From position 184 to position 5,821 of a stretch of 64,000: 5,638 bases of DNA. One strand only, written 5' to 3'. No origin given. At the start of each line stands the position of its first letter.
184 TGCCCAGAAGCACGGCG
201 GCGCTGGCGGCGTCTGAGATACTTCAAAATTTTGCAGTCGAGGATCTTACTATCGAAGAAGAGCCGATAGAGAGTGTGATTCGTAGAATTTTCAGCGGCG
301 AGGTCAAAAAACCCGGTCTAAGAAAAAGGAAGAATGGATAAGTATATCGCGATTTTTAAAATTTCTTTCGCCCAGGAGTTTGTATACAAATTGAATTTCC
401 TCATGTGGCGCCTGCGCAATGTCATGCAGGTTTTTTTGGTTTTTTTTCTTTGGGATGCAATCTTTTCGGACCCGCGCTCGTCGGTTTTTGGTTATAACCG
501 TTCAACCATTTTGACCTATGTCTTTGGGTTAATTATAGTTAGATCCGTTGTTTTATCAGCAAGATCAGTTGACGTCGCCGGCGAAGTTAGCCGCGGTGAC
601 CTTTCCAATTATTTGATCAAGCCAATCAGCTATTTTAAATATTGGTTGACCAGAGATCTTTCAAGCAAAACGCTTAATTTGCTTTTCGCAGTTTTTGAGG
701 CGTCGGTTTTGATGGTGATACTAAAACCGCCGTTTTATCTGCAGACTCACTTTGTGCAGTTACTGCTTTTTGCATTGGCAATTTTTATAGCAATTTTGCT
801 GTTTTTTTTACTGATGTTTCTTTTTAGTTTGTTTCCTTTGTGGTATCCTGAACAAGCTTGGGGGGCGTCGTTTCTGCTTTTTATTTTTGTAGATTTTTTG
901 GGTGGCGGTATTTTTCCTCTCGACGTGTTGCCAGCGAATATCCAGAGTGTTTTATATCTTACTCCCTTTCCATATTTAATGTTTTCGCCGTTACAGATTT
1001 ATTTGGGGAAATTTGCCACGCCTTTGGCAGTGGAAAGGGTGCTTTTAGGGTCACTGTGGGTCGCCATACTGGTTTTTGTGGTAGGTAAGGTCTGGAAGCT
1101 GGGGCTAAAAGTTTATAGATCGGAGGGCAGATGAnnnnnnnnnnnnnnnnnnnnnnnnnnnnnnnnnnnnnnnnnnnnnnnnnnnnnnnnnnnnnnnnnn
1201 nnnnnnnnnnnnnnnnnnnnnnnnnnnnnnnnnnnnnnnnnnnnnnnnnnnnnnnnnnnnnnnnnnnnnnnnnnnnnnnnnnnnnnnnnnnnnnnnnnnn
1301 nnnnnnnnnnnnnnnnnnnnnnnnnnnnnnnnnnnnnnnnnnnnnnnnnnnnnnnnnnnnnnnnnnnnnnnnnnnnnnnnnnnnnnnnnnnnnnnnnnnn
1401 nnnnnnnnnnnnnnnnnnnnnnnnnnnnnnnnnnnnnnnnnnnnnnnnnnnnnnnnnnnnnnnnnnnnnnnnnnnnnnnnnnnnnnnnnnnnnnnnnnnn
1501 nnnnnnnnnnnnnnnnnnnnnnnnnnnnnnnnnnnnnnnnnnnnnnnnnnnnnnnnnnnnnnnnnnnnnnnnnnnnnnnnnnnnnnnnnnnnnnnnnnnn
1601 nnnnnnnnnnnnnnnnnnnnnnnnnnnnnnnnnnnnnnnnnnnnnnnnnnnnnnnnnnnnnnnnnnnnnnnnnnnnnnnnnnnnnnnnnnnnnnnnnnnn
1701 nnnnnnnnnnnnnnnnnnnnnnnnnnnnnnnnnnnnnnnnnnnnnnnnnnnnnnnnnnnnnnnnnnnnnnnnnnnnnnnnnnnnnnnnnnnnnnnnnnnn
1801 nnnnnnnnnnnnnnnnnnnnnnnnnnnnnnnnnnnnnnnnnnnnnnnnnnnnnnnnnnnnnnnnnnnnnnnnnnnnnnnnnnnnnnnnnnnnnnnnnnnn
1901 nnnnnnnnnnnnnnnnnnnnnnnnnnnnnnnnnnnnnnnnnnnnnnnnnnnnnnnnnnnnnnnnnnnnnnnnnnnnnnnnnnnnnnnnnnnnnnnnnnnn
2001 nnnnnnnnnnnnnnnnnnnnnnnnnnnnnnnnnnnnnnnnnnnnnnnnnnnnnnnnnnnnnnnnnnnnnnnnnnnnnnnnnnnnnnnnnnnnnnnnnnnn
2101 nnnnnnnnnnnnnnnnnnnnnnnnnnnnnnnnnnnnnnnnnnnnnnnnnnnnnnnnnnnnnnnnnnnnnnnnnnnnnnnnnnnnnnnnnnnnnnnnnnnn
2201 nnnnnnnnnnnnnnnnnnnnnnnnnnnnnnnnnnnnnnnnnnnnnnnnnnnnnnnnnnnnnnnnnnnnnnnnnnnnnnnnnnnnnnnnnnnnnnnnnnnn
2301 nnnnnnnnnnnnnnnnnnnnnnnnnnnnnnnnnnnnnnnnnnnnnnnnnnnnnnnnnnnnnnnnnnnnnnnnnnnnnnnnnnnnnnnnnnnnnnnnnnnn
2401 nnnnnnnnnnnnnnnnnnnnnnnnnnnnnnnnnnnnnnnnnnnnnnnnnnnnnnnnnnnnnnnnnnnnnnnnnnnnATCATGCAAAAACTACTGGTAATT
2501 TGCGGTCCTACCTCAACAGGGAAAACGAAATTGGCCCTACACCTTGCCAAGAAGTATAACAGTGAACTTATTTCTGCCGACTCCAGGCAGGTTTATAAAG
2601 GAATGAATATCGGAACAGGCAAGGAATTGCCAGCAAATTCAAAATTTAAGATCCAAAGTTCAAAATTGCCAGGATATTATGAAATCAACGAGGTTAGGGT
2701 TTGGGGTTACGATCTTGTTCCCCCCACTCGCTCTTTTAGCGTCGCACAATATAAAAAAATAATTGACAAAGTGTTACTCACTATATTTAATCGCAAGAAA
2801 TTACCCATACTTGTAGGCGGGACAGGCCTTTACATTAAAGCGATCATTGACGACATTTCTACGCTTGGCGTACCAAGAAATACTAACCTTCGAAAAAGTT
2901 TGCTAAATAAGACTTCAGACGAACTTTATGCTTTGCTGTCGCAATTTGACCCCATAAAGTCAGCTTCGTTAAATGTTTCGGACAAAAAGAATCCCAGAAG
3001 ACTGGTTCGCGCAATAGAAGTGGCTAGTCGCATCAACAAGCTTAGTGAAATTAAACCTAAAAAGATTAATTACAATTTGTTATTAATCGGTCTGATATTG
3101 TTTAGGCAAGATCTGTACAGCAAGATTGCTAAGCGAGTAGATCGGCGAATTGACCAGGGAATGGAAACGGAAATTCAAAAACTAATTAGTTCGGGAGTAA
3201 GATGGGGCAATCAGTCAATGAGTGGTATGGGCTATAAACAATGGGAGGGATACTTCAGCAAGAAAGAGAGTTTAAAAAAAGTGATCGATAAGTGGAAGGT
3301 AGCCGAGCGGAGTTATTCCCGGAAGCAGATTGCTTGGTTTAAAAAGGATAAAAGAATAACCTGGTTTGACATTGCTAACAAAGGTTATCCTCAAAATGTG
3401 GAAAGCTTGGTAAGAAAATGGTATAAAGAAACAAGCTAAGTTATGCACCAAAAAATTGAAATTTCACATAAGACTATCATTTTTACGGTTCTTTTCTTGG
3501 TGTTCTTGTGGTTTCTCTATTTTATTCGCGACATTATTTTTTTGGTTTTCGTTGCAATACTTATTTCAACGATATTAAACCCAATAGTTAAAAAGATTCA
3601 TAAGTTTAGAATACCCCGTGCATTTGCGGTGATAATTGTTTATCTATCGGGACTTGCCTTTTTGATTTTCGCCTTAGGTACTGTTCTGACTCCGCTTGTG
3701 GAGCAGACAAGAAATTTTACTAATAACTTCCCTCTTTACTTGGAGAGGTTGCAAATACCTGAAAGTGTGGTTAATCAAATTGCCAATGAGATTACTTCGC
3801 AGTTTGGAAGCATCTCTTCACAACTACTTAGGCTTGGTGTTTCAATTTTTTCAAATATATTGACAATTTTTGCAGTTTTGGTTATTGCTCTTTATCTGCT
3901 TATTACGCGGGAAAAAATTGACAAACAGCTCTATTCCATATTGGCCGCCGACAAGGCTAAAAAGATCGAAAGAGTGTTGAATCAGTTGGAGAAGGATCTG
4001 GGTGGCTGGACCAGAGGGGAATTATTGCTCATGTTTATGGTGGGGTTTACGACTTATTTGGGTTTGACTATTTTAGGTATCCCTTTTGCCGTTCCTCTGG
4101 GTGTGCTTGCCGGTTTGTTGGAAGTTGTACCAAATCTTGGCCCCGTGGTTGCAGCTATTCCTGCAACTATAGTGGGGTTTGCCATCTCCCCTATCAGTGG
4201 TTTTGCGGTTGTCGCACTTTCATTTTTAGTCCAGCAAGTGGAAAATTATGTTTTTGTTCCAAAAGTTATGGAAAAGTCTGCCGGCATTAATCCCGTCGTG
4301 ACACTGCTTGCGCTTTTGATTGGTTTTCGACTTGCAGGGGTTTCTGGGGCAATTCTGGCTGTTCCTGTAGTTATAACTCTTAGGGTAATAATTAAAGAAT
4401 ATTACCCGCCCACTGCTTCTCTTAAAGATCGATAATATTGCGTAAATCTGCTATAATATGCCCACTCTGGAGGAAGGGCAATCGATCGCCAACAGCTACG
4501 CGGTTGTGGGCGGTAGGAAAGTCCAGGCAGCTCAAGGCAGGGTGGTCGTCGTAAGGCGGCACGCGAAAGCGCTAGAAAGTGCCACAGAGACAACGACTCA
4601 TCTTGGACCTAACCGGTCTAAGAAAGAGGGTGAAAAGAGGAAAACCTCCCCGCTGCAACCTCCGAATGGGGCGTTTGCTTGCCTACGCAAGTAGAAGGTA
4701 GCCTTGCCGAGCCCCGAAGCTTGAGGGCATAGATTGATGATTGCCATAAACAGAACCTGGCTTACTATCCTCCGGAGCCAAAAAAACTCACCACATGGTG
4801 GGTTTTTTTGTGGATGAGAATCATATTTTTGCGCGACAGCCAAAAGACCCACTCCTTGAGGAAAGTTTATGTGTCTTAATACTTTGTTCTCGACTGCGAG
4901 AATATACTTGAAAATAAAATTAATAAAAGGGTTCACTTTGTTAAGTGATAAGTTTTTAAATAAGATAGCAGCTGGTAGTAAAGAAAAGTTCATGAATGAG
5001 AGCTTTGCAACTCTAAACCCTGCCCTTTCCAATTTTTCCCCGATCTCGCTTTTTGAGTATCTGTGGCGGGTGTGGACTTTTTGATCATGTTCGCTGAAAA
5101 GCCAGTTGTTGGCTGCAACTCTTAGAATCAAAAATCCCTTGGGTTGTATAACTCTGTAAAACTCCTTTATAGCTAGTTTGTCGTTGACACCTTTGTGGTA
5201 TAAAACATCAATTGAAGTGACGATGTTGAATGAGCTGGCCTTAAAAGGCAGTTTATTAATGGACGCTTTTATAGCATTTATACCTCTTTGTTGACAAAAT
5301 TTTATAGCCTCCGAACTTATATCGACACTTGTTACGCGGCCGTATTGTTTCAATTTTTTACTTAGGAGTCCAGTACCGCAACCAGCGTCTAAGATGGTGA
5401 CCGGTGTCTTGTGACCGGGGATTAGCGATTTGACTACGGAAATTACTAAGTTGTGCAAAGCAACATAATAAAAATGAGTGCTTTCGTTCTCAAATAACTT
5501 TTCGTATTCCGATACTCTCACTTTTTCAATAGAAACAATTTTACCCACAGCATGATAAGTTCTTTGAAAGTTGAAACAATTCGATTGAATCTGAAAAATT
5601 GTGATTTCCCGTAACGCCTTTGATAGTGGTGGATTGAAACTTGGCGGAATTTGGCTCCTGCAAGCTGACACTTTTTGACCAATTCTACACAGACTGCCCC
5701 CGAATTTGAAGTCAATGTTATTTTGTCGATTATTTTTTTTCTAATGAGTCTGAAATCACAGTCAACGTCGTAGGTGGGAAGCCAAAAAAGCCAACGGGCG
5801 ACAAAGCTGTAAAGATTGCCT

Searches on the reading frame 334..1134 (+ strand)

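Call 52: search_protein_families(library=pfam, proteins=[window:334-1134:+], max_evalue=0.001)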
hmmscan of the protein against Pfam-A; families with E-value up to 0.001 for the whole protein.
window:334-1134:+ (266 aa): 1 family
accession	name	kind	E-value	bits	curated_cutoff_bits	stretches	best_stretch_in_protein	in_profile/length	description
PF06182.17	ABC2_membrane_6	-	1.5e-18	67.9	22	1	33-265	4-229/229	ABC-2 family transporter protein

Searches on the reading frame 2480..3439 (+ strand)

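Call 52: search_protein_families(library=pfam, proteins=[window:2480-3439:+], max_evalue=0.001)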
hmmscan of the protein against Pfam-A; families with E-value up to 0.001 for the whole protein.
window:2480-3439:+ (319 aa): 2 families
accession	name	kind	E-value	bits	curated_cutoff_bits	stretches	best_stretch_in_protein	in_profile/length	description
PF01715.23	IPPT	-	6.7e-53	180.3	23.6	1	37-290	1-243/243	IPP transferase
PF01745.22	IPT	-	7.5e-07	29.2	20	1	3-52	2-51/233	Isopentenyl transferase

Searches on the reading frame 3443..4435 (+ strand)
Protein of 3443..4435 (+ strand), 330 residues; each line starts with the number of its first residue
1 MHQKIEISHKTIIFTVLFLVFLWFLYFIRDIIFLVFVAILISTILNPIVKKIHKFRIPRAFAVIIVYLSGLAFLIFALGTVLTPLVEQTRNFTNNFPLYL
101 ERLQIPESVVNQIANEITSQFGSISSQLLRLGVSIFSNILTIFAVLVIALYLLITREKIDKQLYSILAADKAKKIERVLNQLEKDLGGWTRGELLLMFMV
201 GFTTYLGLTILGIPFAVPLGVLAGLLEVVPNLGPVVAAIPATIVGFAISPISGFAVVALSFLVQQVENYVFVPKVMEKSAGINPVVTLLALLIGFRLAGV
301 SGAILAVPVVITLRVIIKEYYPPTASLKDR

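Call 52: search_protein_families(library=pfam, proteins=[window:3443-4435:+], max_evalue=0.001)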
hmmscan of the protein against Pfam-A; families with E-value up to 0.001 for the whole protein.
window:3443-4435:+ (330 aa): 1 family
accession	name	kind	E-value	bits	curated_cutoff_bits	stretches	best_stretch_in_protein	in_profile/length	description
PF01594.21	AI-2E_transport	-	7.9e-59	199.9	34.3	1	13-320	3-326/327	AI-2E family transporter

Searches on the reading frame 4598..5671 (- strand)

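Call 52: search_protein_families(library=pfam, proteins=[window:4598-5671:-], max_evalue=0.001)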
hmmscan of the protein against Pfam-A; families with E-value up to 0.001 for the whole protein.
window:4598-5671:- (357 aa): 11 families
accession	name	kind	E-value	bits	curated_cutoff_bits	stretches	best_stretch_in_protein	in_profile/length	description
PF08241.18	Methyltransf_11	-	2.3e-19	70.3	21.2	1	94-183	1-95/95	Methyltransferase domain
PF13649.12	Methyltransf_25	-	8.1e-17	62.1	27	1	93-179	1-97/97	Methyltransferase domain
PF13847.12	Methyltransf_31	-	4.3e-15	56.1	27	1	91-217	5-144/145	Methyltransferase domain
PF13489.12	Methyltransf_23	-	1.9e-11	44.4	27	1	78-222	11-162/164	Methyltransferase domain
PF08242.18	Methyltransf_12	-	1.5e-08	35.7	30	1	94-181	1-98/98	Methyltransferase domain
PF03141.22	Methyltransf_29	-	1.5e-07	30.8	23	1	59-189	86-223/506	Putative S-adenosyl-L-methionine-dependent methyltransferase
PF01209.24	Ubie_methyltran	-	1.4e-06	28.3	20.1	1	84-182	42-150/233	ubiE/COQ5 methyltransferase family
PF13679.12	Methyltransf_32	-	0.00043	20.7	27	0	74-129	11-72/143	Methyltransferase domain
PF20922.3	Anamorsin_N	-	0.00062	19.9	27.1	0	138-188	42-92/163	Anamorsin, N-terminal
PF07021.18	MetW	-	0.00068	19.7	21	0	91-151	15-79/193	Methionine biosynthesis protein MetW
PF05175.20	MTS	-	0.00087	19.4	23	0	92-128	34-73/170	Methyltransferase small domain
